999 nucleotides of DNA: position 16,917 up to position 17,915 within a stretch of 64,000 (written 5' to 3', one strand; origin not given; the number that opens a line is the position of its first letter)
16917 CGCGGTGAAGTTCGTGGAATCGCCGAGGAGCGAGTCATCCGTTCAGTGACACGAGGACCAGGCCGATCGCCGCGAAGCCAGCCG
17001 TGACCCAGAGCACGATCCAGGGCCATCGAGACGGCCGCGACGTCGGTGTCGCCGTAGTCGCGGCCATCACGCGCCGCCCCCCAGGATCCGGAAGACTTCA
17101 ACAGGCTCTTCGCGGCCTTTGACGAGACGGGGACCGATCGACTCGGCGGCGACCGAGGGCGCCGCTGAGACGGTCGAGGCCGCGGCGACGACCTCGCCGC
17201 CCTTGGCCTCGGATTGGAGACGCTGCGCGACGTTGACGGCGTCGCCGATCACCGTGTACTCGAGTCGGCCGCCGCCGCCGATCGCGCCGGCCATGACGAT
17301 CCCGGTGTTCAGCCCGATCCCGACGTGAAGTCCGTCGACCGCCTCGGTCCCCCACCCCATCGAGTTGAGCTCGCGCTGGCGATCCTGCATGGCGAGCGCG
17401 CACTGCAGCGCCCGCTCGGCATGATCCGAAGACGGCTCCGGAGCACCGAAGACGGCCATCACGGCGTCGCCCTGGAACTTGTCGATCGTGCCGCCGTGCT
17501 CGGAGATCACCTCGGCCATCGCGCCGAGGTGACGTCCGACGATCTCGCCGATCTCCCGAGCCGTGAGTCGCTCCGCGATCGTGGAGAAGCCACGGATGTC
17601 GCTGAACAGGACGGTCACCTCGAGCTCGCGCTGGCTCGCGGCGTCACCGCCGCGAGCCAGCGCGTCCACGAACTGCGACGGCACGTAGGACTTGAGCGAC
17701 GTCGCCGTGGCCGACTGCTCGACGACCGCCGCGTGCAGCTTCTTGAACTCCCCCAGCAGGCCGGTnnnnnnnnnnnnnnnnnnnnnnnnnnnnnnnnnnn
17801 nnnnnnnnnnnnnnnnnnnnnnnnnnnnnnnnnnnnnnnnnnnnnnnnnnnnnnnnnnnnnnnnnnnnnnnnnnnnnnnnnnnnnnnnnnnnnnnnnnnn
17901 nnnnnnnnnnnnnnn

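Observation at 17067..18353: Response regulator with a class III nucleotide cyclase as an extra output domain (REC - LuxR-like HTH - CHD)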

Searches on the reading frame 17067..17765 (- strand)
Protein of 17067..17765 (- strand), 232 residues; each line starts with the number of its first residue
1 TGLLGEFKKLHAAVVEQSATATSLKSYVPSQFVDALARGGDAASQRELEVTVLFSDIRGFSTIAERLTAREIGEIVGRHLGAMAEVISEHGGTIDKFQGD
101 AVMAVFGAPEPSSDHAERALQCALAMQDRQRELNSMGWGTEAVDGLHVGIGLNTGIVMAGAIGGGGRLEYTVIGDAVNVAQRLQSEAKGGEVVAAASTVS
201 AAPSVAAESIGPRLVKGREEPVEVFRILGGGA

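Call 74: predict_structure(alignment_id=A4)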
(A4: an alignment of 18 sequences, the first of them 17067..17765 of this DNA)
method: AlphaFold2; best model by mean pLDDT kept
length: 232 residues; sequences in the alignment: 18
mean_pLDDT: 73.5   pTM: 0.71
mean pLDDT of the five models: 73.5, 67.6, 53.3, 50.4, 45.3
residues with pLDDT >= 90: 62; 70-90: 82; 50-70: 44; < 50: 44
segments of 3 or more residues with pLDDT < 50: 13-29, 39-43, 161-171
pLDDT, mean of each block of 10 residues (from residue 1): 51 44 41 51 64 82 71 79 89 75 81 90 92 76 75 80 40 71 88 94 94 81 88 37
secondary structure, 60 per line:
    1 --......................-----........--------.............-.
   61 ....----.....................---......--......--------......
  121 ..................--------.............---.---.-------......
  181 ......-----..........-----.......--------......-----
elements in order: H3-24 H30-37 E46-58 H60-64 H69-89 E93-98 E101-106 H115-138 E147-159 H175-186 E192-195 H196-201 E207-213 E222-227

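Call 76: fold_search(model_id=the predicted structure, library=pdb)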
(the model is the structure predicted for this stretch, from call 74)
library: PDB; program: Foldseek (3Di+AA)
matches with E <= 10: 819; with E <= 0.001: 197
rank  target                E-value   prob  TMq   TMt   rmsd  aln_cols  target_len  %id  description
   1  3r5g_B                1.2e-17  1.00  0.73  0.86   2.6       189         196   32  Crystal structure of the adenylyl cyclase CyaB from P. aeruginosa (released 2012-01-11)
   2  3r5g_A                1.8e-17  1.00  0.71  0.84   2.8       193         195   32  Crystal structure of the adenylyl cyclase CyaB from P. aeruginosa (released 2012-01-11)
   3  2w01_C                2.0e-17  1.00  0.70  0.81   2.8       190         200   37  Crystal structure of the guanylyl cyclase Cya2 (released 2008-09-30)
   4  6fht_B                3.5e-17  1.00  0.79  0.27   4.5       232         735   34  Crystal structure of an artificial phytochrome regulated adenylate/guanylate cyclase in its dark adapted Pr form (released 2018-04-18)
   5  2w01_A                6.4e-17  1.00  0.70  0.81   2.7       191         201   38  Crystal structure of the guanylyl cyclase Cya2 (released 2008-09-30)
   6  2w01_B                7.3e-17  1.00  0.71  0.83   2.7       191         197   37  Crystal structure of the guanylyl cyclase Cya2 (released 2008-09-30)
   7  2w01_D                8.2e-17  1.00  0.71  0.82   2.6       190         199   37  Crystal structure of the guanylyl cyclase Cya2 (released 2008-09-30)
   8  6fht_A                8.7e-17  1.00  0.78  0.26   2.9       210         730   36  Crystal structure of an artificial phytochrome regulated adenylate/guanylate cyclase in its dark adapted Pr form (released 2018-04-18)
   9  1wc1_B                2.2e-16  1.00  0.70  0.83   2.6       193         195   32  Soluble adenylyl cyclase CyaC from S. platensis in complex with Rp- ATPalphaS (released 2004-12-20)
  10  1wc1_C                3.8e-16  1.00  0.69  0.83   2.8       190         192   33  Soluble adenylyl cyclase CyaC from S. platensis in complex with Rp- ATPalphaS (released 2004-12-20)
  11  1wc1_A                4.5e-16  1.00  0.70  0.83   2.6       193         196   32  Soluble adenylyl cyclase CyaC from S. platensis in complex with Rp- ATPalphaS (released 2004-12-20)
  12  1wc3_B                4.8e-16  1.00  0.70  0.82   2.8       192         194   32  Soluble adenylyl cyclase CyaC from S. platensis in complex with alpha, beta-methylene-ATP and Strontium (released 2004-12-20)
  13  1wc4_B                6.5e-16  1.00  0.70  0.83   2.6       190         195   32  Soluble adenylyl cyclase CyaC from S. platensis in complex with alpha, beta-methylene-ATP and Europium (released 2004-12-20)
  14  1wc4_A                8.8e-16  1.00  0.69  0.79   3.0       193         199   32  Soluble adenylyl cyclase CyaC from S. platensis in complex with alpha, beta-methylene-ATP and Europium (released 2004-12-20)
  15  1wc0_A                1.4e-15  1.00  0.68  0.79   3.0       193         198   32  Soluble adenylyl cyclase CyaC from S. platensis in complex with alpha, beta-methylene-ATP (released 2004-12-20)
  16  1wc0_B                1.8e-15  1.00  0.69  0.81   2.8       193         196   32  Soluble adenylyl cyclase CyaC from S. platensis in complex with alpha, beta-methylene-ATP (released 2004-12-20)
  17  5o5l_A                2.1e-15  1.00  0.75  0.77   5.1       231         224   26  X-ray structure of a bacterial adenylyl cyclase soluble domain, solved at cryogenic temperature (released 2017-11-01)
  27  1wc6_A                1.9e-14  1.00  0.68  0.81   3.1       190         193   32  Soluble adenylyl cyclase CyaC from S. platensis in complex with Rp- ATPalphaS in presence of bicarbonate (released 2004-12-20)
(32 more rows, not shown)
